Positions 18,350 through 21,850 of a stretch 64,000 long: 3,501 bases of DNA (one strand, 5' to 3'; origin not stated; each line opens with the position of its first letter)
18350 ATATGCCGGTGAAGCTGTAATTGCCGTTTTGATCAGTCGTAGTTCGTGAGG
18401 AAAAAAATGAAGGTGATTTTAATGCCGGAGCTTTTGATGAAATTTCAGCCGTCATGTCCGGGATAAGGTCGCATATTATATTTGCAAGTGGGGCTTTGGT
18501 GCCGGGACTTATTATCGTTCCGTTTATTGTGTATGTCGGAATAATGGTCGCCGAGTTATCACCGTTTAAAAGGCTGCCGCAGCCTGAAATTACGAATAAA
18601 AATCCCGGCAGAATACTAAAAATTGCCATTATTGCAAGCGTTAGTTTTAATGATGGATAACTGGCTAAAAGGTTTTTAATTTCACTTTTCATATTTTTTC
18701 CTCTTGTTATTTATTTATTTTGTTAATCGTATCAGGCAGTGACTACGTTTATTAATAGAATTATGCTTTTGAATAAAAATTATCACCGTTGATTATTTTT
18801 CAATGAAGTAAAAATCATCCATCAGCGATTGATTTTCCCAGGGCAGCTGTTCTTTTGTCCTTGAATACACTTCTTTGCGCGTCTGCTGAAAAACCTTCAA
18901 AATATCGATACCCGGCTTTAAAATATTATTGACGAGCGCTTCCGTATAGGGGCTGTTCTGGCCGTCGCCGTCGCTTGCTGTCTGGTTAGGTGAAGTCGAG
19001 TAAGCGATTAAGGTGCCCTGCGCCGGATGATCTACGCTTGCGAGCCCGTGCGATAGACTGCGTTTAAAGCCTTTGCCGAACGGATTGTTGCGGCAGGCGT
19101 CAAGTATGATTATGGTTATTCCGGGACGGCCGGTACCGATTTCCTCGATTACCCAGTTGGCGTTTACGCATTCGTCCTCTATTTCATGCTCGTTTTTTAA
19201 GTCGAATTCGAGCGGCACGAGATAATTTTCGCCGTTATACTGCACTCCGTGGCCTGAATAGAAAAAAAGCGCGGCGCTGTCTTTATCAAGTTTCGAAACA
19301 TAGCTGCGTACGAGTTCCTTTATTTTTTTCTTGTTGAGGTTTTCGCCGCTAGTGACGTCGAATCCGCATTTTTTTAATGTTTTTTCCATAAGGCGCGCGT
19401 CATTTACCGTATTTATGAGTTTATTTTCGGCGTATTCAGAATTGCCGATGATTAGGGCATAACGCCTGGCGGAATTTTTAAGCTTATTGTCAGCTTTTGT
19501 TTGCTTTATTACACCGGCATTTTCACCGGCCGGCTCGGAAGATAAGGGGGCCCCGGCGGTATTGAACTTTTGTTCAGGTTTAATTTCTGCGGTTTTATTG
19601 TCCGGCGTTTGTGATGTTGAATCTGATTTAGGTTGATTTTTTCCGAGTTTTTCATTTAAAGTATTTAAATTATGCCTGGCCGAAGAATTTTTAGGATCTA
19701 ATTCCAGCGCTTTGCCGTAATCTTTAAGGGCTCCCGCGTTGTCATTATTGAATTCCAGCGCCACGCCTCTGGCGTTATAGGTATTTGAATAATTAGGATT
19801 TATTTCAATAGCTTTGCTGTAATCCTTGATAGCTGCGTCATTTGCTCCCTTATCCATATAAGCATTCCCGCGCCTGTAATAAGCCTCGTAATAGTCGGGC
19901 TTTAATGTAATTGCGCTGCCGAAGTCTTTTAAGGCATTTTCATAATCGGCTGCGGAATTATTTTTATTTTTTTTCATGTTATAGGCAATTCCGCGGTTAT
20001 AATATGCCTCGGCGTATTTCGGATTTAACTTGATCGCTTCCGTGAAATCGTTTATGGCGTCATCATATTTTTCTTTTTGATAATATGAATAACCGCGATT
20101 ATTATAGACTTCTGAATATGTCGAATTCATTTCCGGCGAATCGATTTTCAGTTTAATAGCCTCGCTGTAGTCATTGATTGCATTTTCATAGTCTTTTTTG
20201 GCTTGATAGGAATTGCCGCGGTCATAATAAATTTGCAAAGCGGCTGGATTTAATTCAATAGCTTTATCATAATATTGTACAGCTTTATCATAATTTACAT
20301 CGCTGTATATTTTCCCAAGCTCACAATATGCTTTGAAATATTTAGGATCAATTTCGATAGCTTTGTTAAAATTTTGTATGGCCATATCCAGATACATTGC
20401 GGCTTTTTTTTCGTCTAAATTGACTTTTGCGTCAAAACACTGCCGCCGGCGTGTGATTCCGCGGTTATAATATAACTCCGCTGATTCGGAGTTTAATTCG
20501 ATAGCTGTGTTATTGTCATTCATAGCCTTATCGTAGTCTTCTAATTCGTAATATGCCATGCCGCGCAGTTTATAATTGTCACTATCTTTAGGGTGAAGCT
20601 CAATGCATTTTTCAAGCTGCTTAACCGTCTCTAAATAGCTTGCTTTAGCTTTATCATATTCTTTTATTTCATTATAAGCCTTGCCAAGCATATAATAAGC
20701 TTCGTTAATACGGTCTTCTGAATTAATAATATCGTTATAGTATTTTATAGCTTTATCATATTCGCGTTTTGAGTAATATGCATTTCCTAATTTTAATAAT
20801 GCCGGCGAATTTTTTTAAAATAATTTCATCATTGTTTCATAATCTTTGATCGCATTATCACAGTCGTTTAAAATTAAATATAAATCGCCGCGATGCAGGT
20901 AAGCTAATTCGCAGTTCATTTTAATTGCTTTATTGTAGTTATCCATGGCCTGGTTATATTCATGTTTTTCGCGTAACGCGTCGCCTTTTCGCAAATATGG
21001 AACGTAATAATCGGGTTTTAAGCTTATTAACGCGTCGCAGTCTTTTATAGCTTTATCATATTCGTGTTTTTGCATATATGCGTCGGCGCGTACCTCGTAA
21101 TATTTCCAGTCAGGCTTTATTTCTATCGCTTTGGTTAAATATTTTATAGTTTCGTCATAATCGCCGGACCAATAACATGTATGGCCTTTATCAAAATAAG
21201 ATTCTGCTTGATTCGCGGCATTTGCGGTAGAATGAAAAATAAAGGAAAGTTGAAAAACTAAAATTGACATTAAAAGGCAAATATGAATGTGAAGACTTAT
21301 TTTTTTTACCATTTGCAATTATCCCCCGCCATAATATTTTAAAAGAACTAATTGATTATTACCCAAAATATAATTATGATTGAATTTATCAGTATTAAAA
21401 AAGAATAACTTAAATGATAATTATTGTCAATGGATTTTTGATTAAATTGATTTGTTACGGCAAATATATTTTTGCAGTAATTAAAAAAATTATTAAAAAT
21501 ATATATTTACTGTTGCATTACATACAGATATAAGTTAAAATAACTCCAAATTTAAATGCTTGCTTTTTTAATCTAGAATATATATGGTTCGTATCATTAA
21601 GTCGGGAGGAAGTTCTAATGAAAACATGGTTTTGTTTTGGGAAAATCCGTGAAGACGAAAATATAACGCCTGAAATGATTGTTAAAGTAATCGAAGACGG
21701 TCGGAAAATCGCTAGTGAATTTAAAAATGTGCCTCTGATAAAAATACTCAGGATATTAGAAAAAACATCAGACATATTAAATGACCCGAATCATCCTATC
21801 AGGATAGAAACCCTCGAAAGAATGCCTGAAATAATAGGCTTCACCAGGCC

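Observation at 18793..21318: Secreted TPR-orthocaspase split by a single in-frame TAA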

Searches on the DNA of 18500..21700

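Call 39: search_rna_families(source=window, start=18500, end=21700, threshold=evalue, max_evalue=1)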
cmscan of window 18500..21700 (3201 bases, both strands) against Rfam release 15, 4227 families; matches with E-value up to 1: 1.
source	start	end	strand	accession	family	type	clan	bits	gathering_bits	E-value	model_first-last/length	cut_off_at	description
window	20096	20156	+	RF02051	STnc450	Gene; sRNA;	-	21.4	37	0.2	1-57/57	no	Enterobacterial sRNA STnc450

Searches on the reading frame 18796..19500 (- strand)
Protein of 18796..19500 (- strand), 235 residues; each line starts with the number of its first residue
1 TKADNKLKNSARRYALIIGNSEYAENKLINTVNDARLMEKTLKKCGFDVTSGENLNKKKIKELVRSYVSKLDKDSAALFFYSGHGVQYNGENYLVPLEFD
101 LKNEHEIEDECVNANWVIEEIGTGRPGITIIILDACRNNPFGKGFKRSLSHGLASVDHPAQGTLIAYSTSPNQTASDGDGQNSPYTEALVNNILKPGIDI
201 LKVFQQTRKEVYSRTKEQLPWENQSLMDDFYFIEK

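Call 41: search_solved_structures(query=window:18796-19500:-, max_evalue=0.01, show_alignments=1)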
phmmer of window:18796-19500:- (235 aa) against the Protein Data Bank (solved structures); distinct sequences matched with E-value up to 0.01: 10.
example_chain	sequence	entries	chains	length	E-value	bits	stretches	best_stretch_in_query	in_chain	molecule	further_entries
3v4o_A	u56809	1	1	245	5.6e-10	42.6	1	13-138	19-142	Mucosa-associated lymphoid tissue lymphoma translocation protein 1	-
6f7i_A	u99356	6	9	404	1.4e-09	41.2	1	13-138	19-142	Mucosa-associated lymphoid tissue lymphoma translocation protein 1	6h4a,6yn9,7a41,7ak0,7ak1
8v4x_A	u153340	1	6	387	1.5e-09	41.2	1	13-138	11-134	Mucosa-associated lymphoid tissue lymphoma translocation protein 1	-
38go_A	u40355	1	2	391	1.5e-09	41.2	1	13-138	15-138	Mucosa-associated lymphoid tissue lymphoma translocation protein 1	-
3v55_A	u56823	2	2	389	1.5e-09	41.2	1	13-138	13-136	Mucosa-associated lymphoid tissue lymphoma translocation protein 1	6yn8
9mkc_A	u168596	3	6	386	1.5e-09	41.2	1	13-138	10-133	Mucosa-associated lymphoid tissue lymphoma translocation protein 1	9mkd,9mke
7pav_A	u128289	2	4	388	1.8e-09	40.9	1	13-138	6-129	Mucosa-associated lymphoid tissue lymphoma translocation protein 1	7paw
4i1p_A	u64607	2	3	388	1.9e-09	40.9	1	13-138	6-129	Mucosa-associated lymphoid tissue lymphoma translocation protein 1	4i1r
3uo8_B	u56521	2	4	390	1.9e-09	40.9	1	13-138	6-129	Mucosa-associated lymphoid tissue lymphoma translocation protein 1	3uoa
3v4l_A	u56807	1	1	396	1.3e-08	38.1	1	12-138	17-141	Mucosa-associated lymphoid tissue lymphoma translocation protein 1 homolog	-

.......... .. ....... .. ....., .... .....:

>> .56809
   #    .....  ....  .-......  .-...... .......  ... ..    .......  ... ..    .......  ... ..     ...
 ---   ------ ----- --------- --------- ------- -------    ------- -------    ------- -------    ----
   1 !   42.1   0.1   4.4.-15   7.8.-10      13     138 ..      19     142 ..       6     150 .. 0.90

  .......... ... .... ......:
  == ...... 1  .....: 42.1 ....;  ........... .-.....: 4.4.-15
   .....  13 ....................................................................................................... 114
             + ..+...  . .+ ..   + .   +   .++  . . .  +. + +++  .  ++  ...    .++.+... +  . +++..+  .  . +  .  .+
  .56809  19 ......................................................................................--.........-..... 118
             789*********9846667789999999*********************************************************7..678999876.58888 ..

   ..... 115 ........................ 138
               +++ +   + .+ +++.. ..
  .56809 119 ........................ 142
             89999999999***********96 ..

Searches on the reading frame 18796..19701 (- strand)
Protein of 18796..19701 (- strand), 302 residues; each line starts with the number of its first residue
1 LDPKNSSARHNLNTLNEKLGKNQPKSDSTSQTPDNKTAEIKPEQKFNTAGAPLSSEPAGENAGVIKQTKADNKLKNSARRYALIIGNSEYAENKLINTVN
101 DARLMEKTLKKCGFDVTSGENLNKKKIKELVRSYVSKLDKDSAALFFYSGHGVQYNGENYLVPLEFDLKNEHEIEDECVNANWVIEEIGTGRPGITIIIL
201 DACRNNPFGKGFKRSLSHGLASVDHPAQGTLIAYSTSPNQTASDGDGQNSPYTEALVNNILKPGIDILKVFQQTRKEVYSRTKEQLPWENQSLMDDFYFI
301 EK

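Call 14: find_related_loci(query=window:18796-19701:-, collection=genome_contigs, flank=6000)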
Query window:18796-19701:- (302 aa) in genome_contigs; peptide patterns used: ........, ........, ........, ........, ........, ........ (x = any residue, [..] = any of these).
121 stretches matched a pattern, but none encodes a relative of the query by tblastn (E <= 1e-3).

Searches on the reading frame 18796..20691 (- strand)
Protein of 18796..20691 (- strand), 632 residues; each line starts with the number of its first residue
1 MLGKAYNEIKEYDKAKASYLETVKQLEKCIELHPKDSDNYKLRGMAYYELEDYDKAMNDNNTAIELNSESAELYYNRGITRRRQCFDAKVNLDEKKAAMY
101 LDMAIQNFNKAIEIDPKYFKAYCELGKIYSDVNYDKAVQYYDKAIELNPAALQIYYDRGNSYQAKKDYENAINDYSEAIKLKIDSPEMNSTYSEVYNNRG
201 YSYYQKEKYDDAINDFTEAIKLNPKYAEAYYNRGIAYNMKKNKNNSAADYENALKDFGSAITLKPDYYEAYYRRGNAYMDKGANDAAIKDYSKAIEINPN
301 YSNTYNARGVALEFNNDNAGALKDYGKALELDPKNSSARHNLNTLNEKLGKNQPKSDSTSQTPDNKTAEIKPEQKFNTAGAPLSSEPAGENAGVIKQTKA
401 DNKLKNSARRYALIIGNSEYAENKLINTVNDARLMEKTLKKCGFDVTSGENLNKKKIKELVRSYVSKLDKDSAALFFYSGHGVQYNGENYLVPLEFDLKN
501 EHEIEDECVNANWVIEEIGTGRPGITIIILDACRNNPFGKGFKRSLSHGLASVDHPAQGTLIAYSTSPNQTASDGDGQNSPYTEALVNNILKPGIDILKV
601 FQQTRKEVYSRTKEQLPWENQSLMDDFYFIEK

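Call 8: find_encoding_contigs(protein=window:18796-20691:-, flank=3000, max_places=10)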
Protein window:18796-20691:- (632 aa): 1 contig read that carries it; 1 place shown.
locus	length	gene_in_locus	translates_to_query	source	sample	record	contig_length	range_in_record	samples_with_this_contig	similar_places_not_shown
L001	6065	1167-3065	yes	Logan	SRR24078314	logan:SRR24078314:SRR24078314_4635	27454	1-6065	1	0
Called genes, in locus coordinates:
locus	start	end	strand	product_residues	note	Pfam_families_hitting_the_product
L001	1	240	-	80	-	?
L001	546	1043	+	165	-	PF25575:TPR_BSK1_C (faint), PF13371:TPR_9 (faint), PF13424:TPR_12 (faint), PF00515:TPR_1 (weak), PF07719:TPR_2 (faint), PF13181:TPR_8 (faint), PF13414:TPR_11 (faint), PF13428:TPR_14 (faint), +2 more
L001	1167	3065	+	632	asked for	PF00515:TPR_1, PF07719:TPR_2, PF13432:TPR_16, PF13414:TPR_11, PF00515:TPR_1, PF13181:TPR_8, PF13414:TPR_11, PF00656:Peptidase_C14, +16 more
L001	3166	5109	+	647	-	PF13620:CarboxypepD_reg (weak), PF16483:Glyco_hydro_64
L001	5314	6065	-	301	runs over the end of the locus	-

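Call 42: search_protein_families(library=padloc, proteins=[window:18796-20691:-], max_evalue=0.001)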
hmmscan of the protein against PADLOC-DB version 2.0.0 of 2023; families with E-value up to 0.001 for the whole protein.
window:18796-20691:- (632 aa): 2 families
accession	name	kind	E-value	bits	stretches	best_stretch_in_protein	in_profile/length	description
PDLC02987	caspase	-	9.1e-12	42.9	1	410-552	3-130/453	-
PDLC01172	TPR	-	0.00012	19.1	0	199-300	90-202/448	TPR repeats containing protein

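Call 43: search_protein_families(library=ncbifam, proteins=[window:18796-20691:-], max_evalue=0.001)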
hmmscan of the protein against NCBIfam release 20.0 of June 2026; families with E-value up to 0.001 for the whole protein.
window:18796-20691:- (632 aa): 25 families
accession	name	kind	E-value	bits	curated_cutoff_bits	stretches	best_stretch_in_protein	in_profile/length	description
NF040959.1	MamA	equivalog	1.4e-33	116.1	200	3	248-332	119-203/204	magnetosome protein MamA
TIGR00990.1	3a0801s09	subfamily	7.6e-25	87.6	757.25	3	235-351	332-448/615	mitochondrial import receptor subunit TOM70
NF008391.2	PRK11189.1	equivalog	8.7e-25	87.8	250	2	153-250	66-156/297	lipoprotein NlpI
TIGR02917.1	PEP_TPR_lipo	equivalog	3.1e-24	84.9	312.2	2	193-350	363-513/899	XrtA/PEP-CTERM system TPR-repeat protein PrsT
TIGR02521.1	type_IV_pilW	equivalog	2.6e-22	79.5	154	4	270-341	33-104/234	type IV pilus biogenesis/stability protein PilW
NF033762.1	social_mot_Tgl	equivalog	7.2e-20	71.4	225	2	100-290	46-226/252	social motility TPR repeat lipoprotein Tgl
NF002725.1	PRK02603.1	equivalog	1.4e-19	70.8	143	3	154-260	37-139/173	photosystem I assembly protein Ycf3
NF033758.1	gliding_GltE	equivalog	7.6e-15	54.8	225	2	193-247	290-344/411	adventurous gliding motility TPR repeat lipoprotein GltE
NF047371.1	FlcA_CTERM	equivalog_domain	5.2e-14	51.6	300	1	1-243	310-523/646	periplasmic flagellar collar protein FlcA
NF047832.1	caspase_w_EACC1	subfamily_domain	2.1e-13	50.3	140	1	411-614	2-206/211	caspase, EACC1-associated type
TIGR02552.1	LcrH_SycD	equivalog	5.9e-13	48.7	104.8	2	198-302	23-120/136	SycD/LcrH family type III secretion system chaperone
NF047507.1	TPR_BatC_Lepto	exception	5.8e-12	45.5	175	2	198-303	29-131/214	TPR repeat-containing protein BatC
NF047558.1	TPR_END_plus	domain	6e-11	42.1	32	0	270-301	1-32/56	TPR end-of-group domain-containing protein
NF033920.0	C39_PA2778_fam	equivalog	3.5e-10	39.7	150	0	249-332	171-254/255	PA2778 family cysteine peptidase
NF008520.0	PRK11447.1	equivalog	1.1e-08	33.4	858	1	273-338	274-339/1157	cellulose synthase complex outer membrane protein BcsC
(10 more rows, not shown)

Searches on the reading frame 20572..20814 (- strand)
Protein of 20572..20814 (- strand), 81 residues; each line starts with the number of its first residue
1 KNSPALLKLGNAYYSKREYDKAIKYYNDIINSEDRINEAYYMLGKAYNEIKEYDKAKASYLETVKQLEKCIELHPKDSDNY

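Call 20: search_protein_families(library=pfam, proteins=[window:20572-20814:-], max_evalue=1)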
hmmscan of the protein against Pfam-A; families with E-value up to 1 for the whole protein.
window:20572-20814:- (81 aa): 21 families
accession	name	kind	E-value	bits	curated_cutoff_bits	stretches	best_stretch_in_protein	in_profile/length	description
PF13174.12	TPR_6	-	2.2e-12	47.2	26.3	2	5-31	2-28/33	Tetratricopeptide repeat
PF00515.34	TPR_1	-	2.6e-11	43.3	27.8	2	5-27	3-25/34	Tetratricopeptide repeat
PF13181.12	TPR_8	-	1.8e-10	40.5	25.7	2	5-30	3-28/34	Tetratricopeptide repeat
PF07719.23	TPR_2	-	1.6e-09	37.6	27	2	5-28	3-26/34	Tetratricopeptide repeat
PF13431.12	TPR_17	-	2.4e-08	34.1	24.4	2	38-57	14-33/34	Tetratricopeptide repeat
PF13428.12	TPR_14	-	2.9e-07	30.9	23.5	2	5-30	3-28/44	Tetratricopeptide repeat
PF13432.12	TPR_16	-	7.2e-07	30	32.7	1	7-63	1-57/65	Tetratricopeptide repeat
PF25068.1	ARM_TT21_4th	-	2.5e-06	28.3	30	1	8-64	4-59/153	Tetratricopeptide repeat protein 21 forth ARM domain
PF13176.12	TPR_7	-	2.8e-06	27.4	27.9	1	5-26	1-22/36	Tetratricopeptide repeat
PF13424.12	TPR_12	-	6.9e-06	26.6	30.1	1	5-68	5-76/77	Tetratricopeptide repeat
PF14559.12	TPR_19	-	7.4e-06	26.6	25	1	2-33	24-55/68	Tetratricopeptide repeat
PF12895.13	ANAPC3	-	0.00022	21.9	27.2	1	5-61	25-80/82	Anaphase-promoting complex, cyclosome, subunit 3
PF24575.1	TPR_Slam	-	0.0012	19.6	35.2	1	3-58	45-102/104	Surface lipoprotein assembly modifier, N-terminal TPR repeats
PF13374.12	TPR_10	-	0.002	18.6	27.5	1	6-26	5-25/42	Tetratricopeptide repeat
PF22750.1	Sol_i_2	-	0.0034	17.8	26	1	5-53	21-71/90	Ant venom allergen Sol i 2 family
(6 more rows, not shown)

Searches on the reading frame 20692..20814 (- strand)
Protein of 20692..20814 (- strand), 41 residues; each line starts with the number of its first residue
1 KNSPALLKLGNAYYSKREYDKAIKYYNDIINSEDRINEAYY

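Call 20: search_protein_families(library=pfam, proteins=[window:20692-20814:-], max_evalue=1)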
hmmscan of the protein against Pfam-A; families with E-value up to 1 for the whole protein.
seq(41 aa): 15 families
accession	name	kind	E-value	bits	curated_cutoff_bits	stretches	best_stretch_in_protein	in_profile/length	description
PF00515.34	TPR_1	-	3.4e-07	30.3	27.8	1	5-27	3-25/34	Tetratricopeptide repeat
PF07719.23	TPR_2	-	4.7e-06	26.8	27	1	5-28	3-26/34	Tetratricopeptide repeat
PF13174.12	TPR_6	-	6e-06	27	26.3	1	5-31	2-28/33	Tetratricopeptide repeat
PF13181.12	TPR_8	-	4.3e-05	23.8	25.7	1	4-30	2-28/34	Tetratricopeptide repeat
PF13176.12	TPR_7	-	6.5e-05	23.2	27.9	1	5-26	1-22/36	Tetratricopeptide repeat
PF25068.1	ARM_TT21_4th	-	0.00015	22.5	30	1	8-34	4-30/153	Tetratricopeptide repeat protein 21 forth ARM domain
PF13432.12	TPR_16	-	0.0019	19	32.7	1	5-30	33-58/65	Tetratricopeptide repeat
PF14559.12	TPR_19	-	0.0045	17.7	25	1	1-34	23-56/68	Tetratricopeptide repeat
PF13424.12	TPR_12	-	0.007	17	30.1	1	6-28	48-70/77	Tetratricopeptide repeat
PF13428.12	TPR_14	-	0.0094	17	23.5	1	5-30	3-28/44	Tetratricopeptide repeat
PF13414.12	TPR_11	-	0.011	15.8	26.8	1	10-27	1-18/42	TPR repeat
PF02996.22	Prefoldin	-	0.015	15.7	23.2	1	5-32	61-88/120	Prefoldin subunit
PF24575.1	TPR_Slam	-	0.035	15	35.2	1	3-37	45-81/104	Surface lipoprotein assembly modifier, N-terminal TPR repeats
PF13431.12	TPR_17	-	0.056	14.2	24.4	1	1-23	11-33/34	Tetratricopeptide repeat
PF13374.12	TPR_10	-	0.056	13.9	27.5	1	6-26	5-25/42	Tetratricopeptide repeat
